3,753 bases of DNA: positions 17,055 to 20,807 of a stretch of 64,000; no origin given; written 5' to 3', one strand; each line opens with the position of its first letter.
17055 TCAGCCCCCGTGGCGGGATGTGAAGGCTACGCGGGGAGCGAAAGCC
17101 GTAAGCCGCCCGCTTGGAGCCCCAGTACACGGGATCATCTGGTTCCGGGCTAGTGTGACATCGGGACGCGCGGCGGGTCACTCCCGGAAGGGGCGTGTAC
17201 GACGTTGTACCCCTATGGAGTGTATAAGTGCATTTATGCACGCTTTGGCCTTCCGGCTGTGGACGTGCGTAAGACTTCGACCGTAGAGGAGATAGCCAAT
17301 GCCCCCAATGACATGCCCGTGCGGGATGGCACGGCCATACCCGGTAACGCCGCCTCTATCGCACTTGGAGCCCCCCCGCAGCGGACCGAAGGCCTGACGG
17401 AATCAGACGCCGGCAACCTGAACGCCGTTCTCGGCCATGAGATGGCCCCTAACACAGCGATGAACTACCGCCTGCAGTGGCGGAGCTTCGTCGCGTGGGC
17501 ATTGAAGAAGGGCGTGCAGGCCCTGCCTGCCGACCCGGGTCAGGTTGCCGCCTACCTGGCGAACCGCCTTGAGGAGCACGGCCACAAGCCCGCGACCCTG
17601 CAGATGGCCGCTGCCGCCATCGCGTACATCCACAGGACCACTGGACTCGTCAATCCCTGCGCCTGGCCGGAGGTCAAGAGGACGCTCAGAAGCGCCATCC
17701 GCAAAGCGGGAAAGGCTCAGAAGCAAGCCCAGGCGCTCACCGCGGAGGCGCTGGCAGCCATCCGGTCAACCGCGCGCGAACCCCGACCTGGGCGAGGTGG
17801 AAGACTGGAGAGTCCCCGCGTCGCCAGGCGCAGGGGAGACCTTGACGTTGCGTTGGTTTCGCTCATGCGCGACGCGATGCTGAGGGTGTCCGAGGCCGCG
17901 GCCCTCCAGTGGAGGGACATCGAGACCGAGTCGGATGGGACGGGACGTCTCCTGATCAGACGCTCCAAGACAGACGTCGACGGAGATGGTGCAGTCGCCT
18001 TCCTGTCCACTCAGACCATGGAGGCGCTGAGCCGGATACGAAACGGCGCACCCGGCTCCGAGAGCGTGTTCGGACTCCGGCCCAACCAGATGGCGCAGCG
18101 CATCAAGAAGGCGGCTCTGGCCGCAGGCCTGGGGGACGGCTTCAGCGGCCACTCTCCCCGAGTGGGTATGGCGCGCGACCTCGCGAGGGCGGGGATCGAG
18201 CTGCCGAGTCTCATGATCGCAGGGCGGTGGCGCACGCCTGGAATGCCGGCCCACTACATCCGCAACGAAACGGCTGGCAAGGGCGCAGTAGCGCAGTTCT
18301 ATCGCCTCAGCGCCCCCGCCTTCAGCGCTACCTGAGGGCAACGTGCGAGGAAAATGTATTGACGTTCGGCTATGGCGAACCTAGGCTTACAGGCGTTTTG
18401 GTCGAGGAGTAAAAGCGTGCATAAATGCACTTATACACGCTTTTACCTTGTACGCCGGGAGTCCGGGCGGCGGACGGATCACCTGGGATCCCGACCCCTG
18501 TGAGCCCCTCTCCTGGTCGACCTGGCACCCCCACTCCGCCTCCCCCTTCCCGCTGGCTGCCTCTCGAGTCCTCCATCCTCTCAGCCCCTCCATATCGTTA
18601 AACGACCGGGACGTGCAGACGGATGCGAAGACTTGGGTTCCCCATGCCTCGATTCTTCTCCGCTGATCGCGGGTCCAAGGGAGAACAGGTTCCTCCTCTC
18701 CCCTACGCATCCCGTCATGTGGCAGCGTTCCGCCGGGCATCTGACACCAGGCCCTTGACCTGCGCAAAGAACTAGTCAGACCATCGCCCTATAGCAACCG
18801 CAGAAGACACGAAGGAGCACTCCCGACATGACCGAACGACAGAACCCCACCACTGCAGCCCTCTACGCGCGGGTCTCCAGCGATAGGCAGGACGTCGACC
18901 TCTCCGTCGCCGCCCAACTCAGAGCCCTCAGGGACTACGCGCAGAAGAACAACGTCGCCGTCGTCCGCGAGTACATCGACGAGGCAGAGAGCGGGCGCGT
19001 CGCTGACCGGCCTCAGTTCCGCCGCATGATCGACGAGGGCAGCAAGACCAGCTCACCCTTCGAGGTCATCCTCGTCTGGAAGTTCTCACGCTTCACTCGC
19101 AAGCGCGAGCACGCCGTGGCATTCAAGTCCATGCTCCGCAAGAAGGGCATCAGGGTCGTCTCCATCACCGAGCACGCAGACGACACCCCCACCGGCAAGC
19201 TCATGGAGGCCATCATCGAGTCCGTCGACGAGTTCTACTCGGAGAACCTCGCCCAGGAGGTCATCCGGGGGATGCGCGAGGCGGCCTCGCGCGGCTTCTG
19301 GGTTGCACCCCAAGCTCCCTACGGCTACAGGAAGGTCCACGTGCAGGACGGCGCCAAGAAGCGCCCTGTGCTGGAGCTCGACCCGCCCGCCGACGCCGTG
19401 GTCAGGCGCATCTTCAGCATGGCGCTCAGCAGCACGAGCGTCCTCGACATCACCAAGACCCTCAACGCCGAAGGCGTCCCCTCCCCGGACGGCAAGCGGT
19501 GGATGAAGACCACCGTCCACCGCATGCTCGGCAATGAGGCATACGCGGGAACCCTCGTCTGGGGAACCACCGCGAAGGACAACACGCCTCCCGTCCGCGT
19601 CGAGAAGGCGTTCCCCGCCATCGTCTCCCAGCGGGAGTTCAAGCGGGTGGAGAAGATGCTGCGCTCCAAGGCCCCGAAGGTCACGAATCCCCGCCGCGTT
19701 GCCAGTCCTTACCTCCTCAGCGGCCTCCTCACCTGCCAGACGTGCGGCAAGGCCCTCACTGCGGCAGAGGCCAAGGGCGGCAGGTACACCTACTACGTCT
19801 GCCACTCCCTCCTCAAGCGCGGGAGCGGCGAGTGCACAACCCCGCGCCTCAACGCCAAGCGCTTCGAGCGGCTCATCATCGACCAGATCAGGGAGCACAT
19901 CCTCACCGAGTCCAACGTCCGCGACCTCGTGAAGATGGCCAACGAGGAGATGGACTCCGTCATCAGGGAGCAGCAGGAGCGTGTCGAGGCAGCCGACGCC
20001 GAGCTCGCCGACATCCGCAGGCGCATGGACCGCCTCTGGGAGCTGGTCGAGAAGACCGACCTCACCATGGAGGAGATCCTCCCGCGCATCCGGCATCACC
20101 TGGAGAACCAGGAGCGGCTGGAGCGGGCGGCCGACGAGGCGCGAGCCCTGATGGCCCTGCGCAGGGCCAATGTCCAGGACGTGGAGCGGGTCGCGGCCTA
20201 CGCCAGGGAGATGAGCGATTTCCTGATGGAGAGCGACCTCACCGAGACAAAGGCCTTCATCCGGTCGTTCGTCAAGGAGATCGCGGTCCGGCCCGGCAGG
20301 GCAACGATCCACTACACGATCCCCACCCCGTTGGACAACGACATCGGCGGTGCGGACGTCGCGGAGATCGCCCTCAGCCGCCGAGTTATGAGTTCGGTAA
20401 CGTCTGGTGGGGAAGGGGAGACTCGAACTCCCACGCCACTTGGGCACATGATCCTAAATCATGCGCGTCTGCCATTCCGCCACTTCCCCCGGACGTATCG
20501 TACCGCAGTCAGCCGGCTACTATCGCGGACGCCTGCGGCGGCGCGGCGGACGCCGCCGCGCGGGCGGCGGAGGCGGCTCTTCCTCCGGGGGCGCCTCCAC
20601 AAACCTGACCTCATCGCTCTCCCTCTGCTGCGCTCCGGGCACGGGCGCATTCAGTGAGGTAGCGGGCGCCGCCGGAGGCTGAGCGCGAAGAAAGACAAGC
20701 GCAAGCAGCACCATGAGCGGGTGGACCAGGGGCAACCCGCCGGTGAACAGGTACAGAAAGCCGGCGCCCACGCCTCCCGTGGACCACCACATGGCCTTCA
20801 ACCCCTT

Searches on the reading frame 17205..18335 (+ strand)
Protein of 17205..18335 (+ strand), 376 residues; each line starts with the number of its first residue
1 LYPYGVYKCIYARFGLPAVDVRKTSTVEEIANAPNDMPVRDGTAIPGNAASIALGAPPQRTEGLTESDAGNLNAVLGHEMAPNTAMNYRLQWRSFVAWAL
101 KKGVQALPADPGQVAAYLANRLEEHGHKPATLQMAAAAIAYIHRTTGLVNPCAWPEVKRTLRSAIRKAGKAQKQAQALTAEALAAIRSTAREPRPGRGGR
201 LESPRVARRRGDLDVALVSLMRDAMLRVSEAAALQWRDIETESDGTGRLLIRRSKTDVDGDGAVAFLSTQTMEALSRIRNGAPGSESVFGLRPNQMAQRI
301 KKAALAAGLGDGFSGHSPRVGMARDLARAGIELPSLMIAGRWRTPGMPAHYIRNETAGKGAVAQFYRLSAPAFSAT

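Call 71: search_protein_families(library=pfam, proteins=[window:17205-18335:+], max_evalue=0.001)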
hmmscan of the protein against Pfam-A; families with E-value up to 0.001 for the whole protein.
window:17205-18335:+ (376 aa): 1 family
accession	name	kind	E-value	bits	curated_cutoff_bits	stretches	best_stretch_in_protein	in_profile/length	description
PF00589.27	Phage_integrase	-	3.6e-12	46.8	27.1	1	215-355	25-169/172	Phage integrase family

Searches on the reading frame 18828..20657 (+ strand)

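Call 71: search_protein_families(library=pfam, proteins=[window:18828-20657:+], max_evalue=0.001)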
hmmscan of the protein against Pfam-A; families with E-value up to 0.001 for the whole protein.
window:18828-20657:+ (609 aa): 3 families
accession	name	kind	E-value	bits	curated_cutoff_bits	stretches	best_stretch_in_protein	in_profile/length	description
PF00239.26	Resolvase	-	1.5e-33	116.4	23.3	1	10-156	1-143/145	Resolvase, N terminal domain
PF07508.19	Recombinase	-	1.4e-21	77.1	21.1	1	190-280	5-101/102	Recombinase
PF13408.12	Zn_ribbon_recom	-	8.6e-13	48.9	25.3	1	296-355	1-58/58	Recombinase zinc beta ribbon domain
